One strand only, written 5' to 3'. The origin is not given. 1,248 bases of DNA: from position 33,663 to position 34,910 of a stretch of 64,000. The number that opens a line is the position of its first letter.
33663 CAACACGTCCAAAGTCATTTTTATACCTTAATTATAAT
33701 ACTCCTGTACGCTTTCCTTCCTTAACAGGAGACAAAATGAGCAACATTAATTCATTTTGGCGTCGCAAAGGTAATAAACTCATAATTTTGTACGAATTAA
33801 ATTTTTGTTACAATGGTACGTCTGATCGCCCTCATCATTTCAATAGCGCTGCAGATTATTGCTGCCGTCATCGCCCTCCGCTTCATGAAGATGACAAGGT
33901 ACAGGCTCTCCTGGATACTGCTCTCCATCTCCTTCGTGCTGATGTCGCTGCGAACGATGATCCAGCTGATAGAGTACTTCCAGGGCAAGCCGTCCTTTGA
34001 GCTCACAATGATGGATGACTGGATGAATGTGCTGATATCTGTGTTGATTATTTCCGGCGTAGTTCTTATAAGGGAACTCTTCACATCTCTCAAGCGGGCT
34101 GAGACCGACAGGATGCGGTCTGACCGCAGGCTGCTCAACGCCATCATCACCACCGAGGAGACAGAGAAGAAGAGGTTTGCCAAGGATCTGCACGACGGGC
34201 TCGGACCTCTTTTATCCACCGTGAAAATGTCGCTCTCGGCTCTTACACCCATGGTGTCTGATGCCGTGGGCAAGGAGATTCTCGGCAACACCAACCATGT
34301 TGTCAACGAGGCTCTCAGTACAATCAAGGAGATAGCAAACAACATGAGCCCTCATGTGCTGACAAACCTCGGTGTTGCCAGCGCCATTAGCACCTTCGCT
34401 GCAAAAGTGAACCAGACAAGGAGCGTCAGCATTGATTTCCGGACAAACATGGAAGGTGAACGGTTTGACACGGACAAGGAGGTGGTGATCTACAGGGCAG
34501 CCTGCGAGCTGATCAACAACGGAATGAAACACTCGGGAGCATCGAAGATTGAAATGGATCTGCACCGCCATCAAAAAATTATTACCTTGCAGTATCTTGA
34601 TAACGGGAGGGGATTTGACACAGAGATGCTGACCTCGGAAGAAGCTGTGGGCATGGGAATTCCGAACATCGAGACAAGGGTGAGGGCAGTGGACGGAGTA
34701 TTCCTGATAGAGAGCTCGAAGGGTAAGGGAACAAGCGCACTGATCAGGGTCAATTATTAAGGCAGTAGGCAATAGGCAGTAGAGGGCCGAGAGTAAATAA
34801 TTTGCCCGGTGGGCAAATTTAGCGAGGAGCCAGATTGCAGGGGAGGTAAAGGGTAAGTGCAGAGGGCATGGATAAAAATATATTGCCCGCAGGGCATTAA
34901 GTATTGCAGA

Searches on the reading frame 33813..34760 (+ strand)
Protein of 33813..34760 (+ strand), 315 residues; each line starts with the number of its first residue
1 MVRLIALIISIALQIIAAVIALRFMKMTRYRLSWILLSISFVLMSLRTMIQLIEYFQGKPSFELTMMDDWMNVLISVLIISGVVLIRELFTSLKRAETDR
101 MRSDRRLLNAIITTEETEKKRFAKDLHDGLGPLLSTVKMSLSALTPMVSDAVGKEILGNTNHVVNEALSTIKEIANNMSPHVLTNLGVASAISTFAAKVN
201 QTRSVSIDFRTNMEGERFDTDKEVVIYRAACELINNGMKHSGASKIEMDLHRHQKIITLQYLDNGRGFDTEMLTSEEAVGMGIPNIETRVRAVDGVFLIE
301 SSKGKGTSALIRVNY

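Call 14: search_protein_families(library=pfam, proteins=[window:33813-34757:+])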
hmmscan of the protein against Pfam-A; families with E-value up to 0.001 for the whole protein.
window:33813-34757:+ (315 aa): 2 families
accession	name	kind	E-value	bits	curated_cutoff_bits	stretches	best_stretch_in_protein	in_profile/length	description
PF07730.19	HisKA_3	-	9.1e-09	36.2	24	1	118-182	1-67/68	Histidine kinase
PF02518.31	HATPase_c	-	8.1e-08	33.1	26.4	1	224-312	4-106/111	Histidine kinase-, DNA gyrase B-, and HSP90-like ATPase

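Call 15: find_encoding_contigs(protein=window:33813-34760:+, flank=10000, max_places=10)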
Protein window:33813-34760:+ (315 aa): no gene with exactly this product is on record in the collection.

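Call 16: find_homologous_proteins(query=window:33813-34757:+, max_evalue=1e-20)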
Query window:33813-34757:+ (315 aa): 4504 proteins with E <= 1e-20 among 6564 candidates; the best 120 are listed.
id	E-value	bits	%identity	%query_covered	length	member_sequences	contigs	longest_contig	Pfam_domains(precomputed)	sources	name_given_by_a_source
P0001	4.6e-192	654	99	100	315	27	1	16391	PF07730.20,PF02518.32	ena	-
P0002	2.6e-191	652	98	100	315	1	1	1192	PF07730.20,PF02518.32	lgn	-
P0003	3.0e-191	652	98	100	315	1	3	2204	PF07730.20,PF02518.32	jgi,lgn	jgi:signal transduction histidine kinase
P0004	5.7e-191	651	98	100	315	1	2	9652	PF07730.20,PF02518.32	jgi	jgi:signal transduction histidine kinase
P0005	1.5e-190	649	97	100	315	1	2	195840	PF07730.20,PF02518.32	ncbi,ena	-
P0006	3.1e-190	648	98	100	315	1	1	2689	PF07730.20,PF02518.32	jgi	jgi:signal transduction histidine kinase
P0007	4.2e-190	648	97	100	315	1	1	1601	PF07730.20,PF02518.32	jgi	-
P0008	9.0e-190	647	97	100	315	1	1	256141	PF07730.20,PF02518.32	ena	-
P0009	9.3e-190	647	97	100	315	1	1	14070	PF07730.20,PF02518.32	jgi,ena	-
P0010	9.6e-190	647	97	100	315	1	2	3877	PF07730.20,PF02518.32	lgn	-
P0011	1.2e-189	646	97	100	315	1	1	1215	PF07730.20,PF02518.32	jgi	-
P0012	1.3e-189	646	96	100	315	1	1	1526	PF07730.20,PF02518.32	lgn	-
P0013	1.4e-189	646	97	100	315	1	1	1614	PF07730.20,PF02518.32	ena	-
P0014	1.4e-189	646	97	100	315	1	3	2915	PF07730.20,PF02518.32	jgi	-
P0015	1.6e-189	646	97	100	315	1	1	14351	PF07730.20,PF02518.32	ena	-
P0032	1.0e-186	637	95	100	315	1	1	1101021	PF07730.20,PF02518.32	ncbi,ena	-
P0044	1.0e-171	588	87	100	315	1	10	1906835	PF07730.20,PF02518.32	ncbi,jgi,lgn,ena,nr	ncbi:MAG TPA: ATP-binding protein [Bacteroidales bacterium]|jgi:signal transduction histidine kinase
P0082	1.7e-160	551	79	100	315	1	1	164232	PF07730.20,PF02518.32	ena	-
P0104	6.5e-142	490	70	99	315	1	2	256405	PF13581.13,PF07730.20,PF02518.32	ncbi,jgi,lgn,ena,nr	ncbi:MAG TPA: ATP-binding protein [Bacteroidales bacterium]|nr:ATP-binding protein [Bacteroidales ba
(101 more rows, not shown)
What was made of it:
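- Tried and rejected: That was wrong: protein hits place the window in uncultured Bacteroidales (call 16).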

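Call 17: find_encoding_contigs(protein=P0032, flank=3000, max_places=2)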
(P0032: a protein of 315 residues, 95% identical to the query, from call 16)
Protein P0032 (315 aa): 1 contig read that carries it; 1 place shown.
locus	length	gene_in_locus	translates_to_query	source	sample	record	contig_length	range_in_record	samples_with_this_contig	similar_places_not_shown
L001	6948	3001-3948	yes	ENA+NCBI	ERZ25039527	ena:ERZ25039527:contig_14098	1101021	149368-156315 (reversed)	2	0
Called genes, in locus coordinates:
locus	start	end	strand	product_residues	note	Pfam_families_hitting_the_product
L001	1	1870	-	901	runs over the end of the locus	PF25183:OMP_b-brl_4, PF00593:TonB_dep_Rec_b-barrel (weak)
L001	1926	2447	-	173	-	PF13620:CarboxypepD_reg, PF13715:CarbopepD_reg_2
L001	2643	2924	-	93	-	-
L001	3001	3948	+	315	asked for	PF07730:HisKA_3, PF02518:HATPase_c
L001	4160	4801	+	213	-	PF00072:Response_reg, PF00196:GerE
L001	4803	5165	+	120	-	PF08378:NERD (faint), PF02021:UPF0102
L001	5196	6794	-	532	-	PF04932:Wzy_C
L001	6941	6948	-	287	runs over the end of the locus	PF04443:LuxE (faint)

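Call 18: find_encoding_contigs(protein=P0044, flank=3000, max_places=2)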
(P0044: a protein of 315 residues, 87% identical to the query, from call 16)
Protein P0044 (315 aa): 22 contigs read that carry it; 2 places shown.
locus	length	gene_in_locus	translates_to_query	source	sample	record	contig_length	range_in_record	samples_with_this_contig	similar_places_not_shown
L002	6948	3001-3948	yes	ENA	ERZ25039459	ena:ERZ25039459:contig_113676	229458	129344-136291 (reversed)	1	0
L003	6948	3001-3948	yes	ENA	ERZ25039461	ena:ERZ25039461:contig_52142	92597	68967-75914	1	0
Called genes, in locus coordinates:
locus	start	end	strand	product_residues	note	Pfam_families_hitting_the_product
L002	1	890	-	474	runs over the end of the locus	-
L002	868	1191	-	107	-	-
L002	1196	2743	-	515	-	PF13620:CarboxypepD_reg, PF13715:CarbopepD_reg_2, PF25183:OMP_b-brl_4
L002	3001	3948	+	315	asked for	PF07730:HisKA_3, PF02518:HATPase_c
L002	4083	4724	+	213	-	PF00072:Response_reg, PF00196:GerE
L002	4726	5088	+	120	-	PF02021:UPF0102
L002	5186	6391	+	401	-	PF03051:Peptidase_C1_2 (faint), PF00112:Peptidase_C1 (faint)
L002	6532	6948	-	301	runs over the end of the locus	PF04443:LuxE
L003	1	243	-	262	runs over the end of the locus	-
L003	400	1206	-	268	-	PF25183:OMP_b-brl_4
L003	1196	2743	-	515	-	PF13620:CarboxypepD_reg, PF13715:CarbopepD_reg_2, PF25183:OMP_b-brl_4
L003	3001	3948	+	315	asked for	PF07730:HisKA_3, PF02518:HATPase_c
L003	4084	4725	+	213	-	PF00072:Response_reg, PF00196:GerE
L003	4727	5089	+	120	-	PF02021:UPF0102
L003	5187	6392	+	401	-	PF03051:Peptidase_C1_2 (faint), PF00112:Peptidase_C1 (faint)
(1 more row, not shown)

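Call 19: find_encoding_contigs(protein=P0082, flank=3000, max_places=2)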
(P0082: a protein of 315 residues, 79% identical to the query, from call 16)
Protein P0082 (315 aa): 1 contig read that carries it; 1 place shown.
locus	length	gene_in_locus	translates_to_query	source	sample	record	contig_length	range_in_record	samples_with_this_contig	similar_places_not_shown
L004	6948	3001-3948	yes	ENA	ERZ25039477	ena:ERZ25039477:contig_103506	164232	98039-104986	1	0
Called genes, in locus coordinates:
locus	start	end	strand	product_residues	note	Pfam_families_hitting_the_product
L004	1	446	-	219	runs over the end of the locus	PF25183:OMP_b-brl_4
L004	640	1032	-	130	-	-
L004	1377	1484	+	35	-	-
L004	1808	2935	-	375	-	PF04413:Glycos_transf_N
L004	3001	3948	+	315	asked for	PF07730:HisKA_3, PF02518:HATPase_c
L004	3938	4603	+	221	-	PF00072:Response_reg, PF00196:GerE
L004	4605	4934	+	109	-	PF08378:NERD (weak), PF02021:UPF0102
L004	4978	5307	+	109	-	PF04237:YjbR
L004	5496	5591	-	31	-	-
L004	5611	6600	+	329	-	PF03051:Peptidase_C1_2 (weak)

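Call 20: find_encoding_contigs(protein=P0104, flank=3000, max_places=2)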
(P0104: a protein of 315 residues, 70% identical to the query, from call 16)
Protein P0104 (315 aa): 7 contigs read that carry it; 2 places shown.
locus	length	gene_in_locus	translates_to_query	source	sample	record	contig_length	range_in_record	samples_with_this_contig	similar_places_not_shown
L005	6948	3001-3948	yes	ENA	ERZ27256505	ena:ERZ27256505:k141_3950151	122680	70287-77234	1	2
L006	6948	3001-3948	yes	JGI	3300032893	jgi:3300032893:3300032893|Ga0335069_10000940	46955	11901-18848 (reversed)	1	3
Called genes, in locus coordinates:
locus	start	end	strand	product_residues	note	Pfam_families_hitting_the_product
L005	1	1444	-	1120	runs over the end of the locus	PF13620:CarboxypepD_reg, PF13715:CarbopepD_reg_2, PF25183:OMP_b-brl_4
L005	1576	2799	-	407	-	PF04413:Glycos_transf_N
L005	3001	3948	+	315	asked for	PF07730:HisKA_3, PF13581:HATPase_c_2 (faint), PF02518:HATPase_c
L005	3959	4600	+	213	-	PF00072:Response_reg, PF08281:Sigma70_r4_2 (weak), PF00196:GerE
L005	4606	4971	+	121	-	PF02021:UPF0102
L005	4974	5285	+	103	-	PF04237:YjbR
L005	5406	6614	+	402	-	PF00112:Peptidase_C1 (faint), PF03051:Peptidase_C1_2 (weak)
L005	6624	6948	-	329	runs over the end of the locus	PF04443:LuxE (weak)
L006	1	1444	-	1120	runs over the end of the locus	PF13620:CarboxypepD_reg, PF13715:CarbopepD_reg_2, PF25183:OMP_b-brl_4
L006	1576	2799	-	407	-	PF04413:Glycos_transf_N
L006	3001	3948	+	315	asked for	PF07730:HisKA_3, PF13581:HATPase_c_2 (faint), PF02518:HATPase_c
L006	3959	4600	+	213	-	PF00072:Response_reg, PF08281:Sigma70_r4_2 (weak), PF00196:GerE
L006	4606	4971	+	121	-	PF02021:UPF0102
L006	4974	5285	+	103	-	PF04237:YjbR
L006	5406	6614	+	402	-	PF00112:Peptidase_C1 (faint), PF03051:Peptidase_C1_2 (weak)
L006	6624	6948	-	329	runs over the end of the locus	PF04443:LuxE (weak)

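Call 35: find_related_loci(query=window:33813-34757:+, collection=metagenome_contigs, flank=2500)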
Query window:33813-34757:+ (315 aa) in metagenome_contigs; peptide patterns used: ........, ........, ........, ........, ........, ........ (x = any residue, [..] = any of these).
189 stretches matched a pattern; 45 encode a relative of the query (tblastn E <= 1e-3); 44 distinct loci.
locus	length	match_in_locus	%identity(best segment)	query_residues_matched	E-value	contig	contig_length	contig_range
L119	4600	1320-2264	98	1-315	0e+0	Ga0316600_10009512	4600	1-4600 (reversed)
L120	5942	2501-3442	97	1-314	0e+0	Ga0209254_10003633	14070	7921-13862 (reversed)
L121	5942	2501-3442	97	1-314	0e+0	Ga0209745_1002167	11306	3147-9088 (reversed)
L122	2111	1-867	98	27-315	0e+0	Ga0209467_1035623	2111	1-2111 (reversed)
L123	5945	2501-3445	89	1-315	0e+0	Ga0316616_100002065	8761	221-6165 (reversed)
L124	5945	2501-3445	89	1-315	0e+0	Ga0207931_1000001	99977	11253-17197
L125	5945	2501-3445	88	1-315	0e+0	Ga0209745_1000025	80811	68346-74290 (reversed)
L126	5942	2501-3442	87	1-314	0e+0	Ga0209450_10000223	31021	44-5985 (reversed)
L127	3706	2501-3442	86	1-314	0e+0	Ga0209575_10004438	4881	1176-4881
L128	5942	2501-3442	88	1-314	0e+0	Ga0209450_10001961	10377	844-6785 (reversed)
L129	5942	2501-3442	86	1-314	0e+0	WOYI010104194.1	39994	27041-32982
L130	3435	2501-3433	87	1-311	0e+0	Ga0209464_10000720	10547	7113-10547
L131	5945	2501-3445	85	1-315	0e+0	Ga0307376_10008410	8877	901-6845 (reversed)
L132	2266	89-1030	86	1-314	0e+0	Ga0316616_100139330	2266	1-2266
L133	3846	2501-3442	87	1-314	0e+0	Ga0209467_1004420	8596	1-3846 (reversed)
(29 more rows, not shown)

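Call 69: find_encoding_contigs(protein=P0001, flank=10000, max_places=2)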
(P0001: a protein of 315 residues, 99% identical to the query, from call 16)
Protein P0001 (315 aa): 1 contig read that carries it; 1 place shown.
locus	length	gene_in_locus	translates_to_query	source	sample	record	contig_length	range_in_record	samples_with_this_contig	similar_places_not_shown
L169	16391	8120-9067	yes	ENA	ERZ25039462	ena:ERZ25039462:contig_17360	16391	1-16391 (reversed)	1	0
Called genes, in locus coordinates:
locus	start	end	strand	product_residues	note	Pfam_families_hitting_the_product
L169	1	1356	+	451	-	?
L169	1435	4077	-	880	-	PF02867:Ribonuc_red_lgC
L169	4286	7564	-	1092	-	PF13620:CarboxypepD_reg, PF13715:CarbopepD_reg_2, PF25183:OMP_b-brl_4, PF00593:TonB_dep_Rec_b-barrel (weak)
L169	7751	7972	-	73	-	-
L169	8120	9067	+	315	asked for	PF07730:HisKA_3, PF02518:HATPase_c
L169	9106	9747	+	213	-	PF00072:Response_reg, PF00196:GerE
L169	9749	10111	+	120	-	PF08378:NERD (weak), PF02021:UPF0102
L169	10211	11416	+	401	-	PF00112:Peptidase_C1 (faint), PF03051:Peptidase_C1_2 (weak)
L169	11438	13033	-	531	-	PF04932:Wzy_C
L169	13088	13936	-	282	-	-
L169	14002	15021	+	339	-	PF17101:Stealth_CR1, PF11380:Stealth_CR2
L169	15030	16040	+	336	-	PF17101:Stealth_CR1, PF11380:Stealth_CR2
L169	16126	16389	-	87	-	?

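Call 70: find_encoding_contigs(protein=P0005, flank=10000, max_places=2)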
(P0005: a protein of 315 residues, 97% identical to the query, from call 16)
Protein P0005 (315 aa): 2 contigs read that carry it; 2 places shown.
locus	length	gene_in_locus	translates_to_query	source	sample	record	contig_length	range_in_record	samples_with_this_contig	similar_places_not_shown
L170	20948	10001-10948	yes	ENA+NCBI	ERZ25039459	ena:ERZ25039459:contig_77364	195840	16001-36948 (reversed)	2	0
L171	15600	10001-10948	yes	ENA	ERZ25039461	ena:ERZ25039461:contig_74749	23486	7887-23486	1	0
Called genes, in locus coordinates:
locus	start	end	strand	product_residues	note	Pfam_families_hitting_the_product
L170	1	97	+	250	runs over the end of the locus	PF00977:His_biosynth, PF02581:TMP-TENI (faint)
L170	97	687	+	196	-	PF01502:PRA-CH, PF01503:PRA-PH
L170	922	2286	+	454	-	PF00291:PALP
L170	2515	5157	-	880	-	PF00317:Ribonuc_red_lgN (weak), PF02867:Ribonuc_red_lgC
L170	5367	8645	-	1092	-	PF13620:CarboxypepD_reg, PF13715:CarbopepD_reg_2, PF25183:OMP_b-brl_4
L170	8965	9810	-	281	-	PF19709:DUF6206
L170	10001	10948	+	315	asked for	PF07730:HisKA_3, PF02518:HATPase_c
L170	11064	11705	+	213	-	PF00072:Response_reg, PF00196:GerE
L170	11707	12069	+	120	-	PF08378:NERD (faint), PF02021:UPF0102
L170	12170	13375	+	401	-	PF00112:Peptidase_C1 (faint), PF03051:Peptidase_C1_2 (weak)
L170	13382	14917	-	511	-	PF04932:Wzy_C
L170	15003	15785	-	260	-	PF05050:Methyltransf_21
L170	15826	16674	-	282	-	-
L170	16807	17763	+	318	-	PF11380:Stealth_CR2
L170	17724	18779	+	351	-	PF17101:Stealth_CR1 (weak), PF11380:Stealth_CR2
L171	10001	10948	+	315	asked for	PF07730:HisKA_3, PF02518:HATPase_c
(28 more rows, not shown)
